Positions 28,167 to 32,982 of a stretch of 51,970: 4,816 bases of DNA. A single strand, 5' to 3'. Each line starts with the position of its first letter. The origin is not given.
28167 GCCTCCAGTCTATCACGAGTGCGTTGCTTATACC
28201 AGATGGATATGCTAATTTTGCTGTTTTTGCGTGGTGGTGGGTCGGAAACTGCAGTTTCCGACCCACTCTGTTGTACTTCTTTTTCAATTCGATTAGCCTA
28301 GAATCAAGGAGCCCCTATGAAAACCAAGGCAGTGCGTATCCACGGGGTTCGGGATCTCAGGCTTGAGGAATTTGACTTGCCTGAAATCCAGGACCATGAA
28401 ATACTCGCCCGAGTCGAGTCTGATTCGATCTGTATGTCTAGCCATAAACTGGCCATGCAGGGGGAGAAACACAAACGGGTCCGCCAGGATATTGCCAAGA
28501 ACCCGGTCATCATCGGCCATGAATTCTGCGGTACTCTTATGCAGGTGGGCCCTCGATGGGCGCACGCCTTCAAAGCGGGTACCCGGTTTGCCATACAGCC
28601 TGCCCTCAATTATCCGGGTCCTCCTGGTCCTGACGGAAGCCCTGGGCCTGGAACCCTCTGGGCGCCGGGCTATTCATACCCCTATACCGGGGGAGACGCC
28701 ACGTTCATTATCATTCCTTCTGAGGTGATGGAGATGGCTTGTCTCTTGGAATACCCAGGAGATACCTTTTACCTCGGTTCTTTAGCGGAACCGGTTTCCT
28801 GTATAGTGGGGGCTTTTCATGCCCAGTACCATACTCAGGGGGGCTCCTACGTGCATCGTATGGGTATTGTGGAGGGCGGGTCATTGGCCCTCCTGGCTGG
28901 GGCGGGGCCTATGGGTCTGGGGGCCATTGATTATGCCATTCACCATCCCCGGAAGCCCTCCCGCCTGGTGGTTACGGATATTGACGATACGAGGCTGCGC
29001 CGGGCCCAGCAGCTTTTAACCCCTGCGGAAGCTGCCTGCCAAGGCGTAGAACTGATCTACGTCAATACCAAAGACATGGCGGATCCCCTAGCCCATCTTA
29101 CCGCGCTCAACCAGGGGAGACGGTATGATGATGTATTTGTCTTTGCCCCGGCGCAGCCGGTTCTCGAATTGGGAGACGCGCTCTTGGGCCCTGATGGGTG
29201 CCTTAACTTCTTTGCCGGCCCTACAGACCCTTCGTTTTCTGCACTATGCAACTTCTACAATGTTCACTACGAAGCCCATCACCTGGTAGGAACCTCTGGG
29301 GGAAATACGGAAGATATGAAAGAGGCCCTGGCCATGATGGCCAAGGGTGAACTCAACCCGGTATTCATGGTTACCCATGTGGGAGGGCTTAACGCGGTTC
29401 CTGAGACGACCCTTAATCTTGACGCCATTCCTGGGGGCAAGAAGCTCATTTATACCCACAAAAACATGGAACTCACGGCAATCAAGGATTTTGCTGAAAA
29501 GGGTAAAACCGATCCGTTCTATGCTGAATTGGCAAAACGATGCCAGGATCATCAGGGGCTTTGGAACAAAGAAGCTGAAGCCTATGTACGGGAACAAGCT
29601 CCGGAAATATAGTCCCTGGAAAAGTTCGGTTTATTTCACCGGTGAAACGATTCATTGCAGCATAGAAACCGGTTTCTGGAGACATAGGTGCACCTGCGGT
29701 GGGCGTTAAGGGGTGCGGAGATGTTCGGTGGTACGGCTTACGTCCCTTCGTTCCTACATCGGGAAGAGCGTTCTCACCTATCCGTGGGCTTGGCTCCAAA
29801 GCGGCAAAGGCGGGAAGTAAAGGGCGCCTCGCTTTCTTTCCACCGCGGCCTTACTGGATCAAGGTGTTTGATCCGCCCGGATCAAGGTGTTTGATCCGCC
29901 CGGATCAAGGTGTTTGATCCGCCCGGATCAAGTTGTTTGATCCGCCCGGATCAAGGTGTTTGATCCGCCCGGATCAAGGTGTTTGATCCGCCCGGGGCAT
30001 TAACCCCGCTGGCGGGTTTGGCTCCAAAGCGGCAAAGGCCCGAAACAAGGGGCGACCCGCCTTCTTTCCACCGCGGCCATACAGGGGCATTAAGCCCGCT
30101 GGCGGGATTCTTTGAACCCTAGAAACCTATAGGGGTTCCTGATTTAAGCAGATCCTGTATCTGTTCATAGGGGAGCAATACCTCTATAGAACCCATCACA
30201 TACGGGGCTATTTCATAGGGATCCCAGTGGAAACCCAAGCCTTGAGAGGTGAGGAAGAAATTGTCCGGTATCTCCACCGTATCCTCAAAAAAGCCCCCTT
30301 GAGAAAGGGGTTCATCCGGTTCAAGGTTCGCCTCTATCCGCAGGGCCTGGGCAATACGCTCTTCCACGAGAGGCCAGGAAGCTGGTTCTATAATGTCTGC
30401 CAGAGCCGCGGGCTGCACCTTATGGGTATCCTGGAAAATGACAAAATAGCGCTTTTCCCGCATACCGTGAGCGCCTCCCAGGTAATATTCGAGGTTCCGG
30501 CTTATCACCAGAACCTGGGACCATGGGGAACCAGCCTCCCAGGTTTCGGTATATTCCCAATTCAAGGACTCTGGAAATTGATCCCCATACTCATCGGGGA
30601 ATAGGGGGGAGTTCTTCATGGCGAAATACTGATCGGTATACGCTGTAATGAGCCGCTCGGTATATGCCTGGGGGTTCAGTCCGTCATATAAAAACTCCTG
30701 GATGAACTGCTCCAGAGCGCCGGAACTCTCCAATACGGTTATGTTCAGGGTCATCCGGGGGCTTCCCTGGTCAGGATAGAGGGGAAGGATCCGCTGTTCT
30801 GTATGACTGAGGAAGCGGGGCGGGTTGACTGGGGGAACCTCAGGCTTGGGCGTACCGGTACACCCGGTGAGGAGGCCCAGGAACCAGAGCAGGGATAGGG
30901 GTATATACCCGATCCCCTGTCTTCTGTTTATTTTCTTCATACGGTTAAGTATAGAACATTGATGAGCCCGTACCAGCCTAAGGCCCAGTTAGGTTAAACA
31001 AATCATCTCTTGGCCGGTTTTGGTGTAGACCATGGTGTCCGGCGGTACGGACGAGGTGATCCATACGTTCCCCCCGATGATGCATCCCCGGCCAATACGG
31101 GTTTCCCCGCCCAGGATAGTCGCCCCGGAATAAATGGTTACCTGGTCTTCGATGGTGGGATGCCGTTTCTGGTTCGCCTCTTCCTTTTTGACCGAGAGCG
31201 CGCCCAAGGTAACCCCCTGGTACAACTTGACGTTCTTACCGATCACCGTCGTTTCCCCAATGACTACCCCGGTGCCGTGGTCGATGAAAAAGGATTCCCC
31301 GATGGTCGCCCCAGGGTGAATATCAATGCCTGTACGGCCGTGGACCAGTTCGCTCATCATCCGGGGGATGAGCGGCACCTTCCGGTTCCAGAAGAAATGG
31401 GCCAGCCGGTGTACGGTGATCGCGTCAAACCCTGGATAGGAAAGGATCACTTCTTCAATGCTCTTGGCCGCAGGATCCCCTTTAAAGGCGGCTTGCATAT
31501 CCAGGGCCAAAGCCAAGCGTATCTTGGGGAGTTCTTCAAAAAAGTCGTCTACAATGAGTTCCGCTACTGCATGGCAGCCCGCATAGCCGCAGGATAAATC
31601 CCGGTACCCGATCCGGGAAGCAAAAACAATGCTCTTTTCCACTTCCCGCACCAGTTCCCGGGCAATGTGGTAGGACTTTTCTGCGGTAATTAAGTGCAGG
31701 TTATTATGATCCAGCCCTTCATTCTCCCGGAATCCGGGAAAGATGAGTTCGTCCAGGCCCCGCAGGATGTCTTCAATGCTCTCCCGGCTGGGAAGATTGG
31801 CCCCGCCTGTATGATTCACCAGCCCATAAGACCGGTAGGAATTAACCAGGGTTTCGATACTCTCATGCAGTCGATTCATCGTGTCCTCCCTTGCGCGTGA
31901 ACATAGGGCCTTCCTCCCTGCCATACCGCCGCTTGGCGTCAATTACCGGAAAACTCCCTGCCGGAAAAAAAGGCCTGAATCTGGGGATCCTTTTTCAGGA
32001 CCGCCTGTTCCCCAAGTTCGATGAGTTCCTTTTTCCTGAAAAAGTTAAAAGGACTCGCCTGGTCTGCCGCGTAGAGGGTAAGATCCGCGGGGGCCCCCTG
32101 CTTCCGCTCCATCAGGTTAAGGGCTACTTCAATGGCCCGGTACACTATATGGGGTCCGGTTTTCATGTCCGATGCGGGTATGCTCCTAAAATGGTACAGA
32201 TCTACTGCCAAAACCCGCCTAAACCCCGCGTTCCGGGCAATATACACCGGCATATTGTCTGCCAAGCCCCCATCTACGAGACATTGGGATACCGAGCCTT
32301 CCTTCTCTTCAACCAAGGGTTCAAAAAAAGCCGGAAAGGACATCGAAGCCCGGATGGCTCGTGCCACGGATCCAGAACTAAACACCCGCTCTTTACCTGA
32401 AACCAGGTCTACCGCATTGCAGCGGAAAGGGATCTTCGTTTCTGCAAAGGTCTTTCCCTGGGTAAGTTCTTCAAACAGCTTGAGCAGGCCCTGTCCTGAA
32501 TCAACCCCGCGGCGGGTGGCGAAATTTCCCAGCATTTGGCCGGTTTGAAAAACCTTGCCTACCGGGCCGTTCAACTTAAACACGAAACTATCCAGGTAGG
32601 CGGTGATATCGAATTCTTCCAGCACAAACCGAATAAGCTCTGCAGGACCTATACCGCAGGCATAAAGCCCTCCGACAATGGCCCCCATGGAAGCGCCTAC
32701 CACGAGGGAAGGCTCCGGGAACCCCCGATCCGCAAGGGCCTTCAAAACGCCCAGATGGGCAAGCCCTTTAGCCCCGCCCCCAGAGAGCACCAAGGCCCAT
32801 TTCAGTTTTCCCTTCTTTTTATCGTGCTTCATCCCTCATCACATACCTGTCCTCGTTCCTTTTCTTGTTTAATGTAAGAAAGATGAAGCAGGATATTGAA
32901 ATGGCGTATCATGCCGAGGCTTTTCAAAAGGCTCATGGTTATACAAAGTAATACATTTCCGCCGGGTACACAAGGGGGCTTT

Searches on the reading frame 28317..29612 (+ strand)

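Call 10: search_protein_families(library=pfam, proteins=[window:28317-29612:+])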
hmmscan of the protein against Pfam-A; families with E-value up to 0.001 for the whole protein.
window:28317-29612:+ (431 aa): 2 families
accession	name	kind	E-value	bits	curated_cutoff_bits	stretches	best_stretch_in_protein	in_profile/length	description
PF00107.32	ADH_zinc_N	-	4.2e-09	36.9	31.8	1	198-342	1-128/129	Zinc-binding dehydrogenase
PF08240.17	ADH_N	-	1.8e-07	31.8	23.5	1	26-134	2-95/104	Alcohol dehydrogenase GroES-like domain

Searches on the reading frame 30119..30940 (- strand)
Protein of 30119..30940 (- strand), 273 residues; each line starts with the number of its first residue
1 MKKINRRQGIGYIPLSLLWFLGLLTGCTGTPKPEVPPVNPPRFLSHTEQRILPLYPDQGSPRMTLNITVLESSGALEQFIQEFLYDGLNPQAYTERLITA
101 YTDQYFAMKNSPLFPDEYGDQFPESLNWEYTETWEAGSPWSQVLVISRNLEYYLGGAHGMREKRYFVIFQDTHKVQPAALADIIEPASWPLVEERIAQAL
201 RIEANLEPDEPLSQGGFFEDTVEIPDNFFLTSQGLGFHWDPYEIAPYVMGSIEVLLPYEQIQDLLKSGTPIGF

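Call 104: search_protein_families(library=pfam, proteins=[window:30119-30940:-], max_evalue=0.00001)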
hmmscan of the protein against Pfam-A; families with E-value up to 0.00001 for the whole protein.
window:30119-30940:- (273 aa): 1 family
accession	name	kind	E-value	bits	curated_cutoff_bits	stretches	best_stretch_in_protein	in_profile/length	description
PF11738.13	DUF3298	-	8.8e-17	62.3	24.1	1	191-259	13-84/84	Protein of unknown function (DUF3298)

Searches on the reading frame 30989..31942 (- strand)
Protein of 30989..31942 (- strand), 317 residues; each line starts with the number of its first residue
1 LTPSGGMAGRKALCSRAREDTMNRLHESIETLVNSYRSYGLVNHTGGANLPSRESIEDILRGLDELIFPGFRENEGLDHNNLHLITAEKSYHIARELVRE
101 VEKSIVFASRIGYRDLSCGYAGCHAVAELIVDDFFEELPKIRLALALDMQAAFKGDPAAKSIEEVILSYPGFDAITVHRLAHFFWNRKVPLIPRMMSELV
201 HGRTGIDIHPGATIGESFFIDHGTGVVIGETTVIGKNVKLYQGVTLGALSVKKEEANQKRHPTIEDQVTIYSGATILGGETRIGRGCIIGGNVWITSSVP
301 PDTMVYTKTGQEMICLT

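Call 104: search_protein_families(library=pfam, proteins=[window:30989-31942:-], max_evalue=0.00001)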
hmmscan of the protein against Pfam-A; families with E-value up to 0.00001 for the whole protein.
window:30989-31942:- (317 aa): 2 families
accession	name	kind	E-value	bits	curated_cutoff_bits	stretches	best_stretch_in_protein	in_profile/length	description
PF00132.30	Hexapep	-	1.3e-09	37.7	27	0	261-296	1-35/36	Bacterial transferase hexapeptide (six repeats)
PF06426.19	SATase_N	-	5.3e-06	27.1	21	1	129-175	57-103/105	Serine acetyltransferase, N-terminal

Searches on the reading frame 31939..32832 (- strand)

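Call 105: search_protein_families(library=pfam, proteins=[window:31939-32832:-], max_evalue=0.00001)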
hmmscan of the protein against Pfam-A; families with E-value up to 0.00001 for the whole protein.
window:31939-32832:- (297 aa): 1 family
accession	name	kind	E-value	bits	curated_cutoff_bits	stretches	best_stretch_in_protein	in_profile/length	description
PF01734.28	Patatin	-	2.9e-31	109.6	27.7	1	14-199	1-190/191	Patatin-like phospholipase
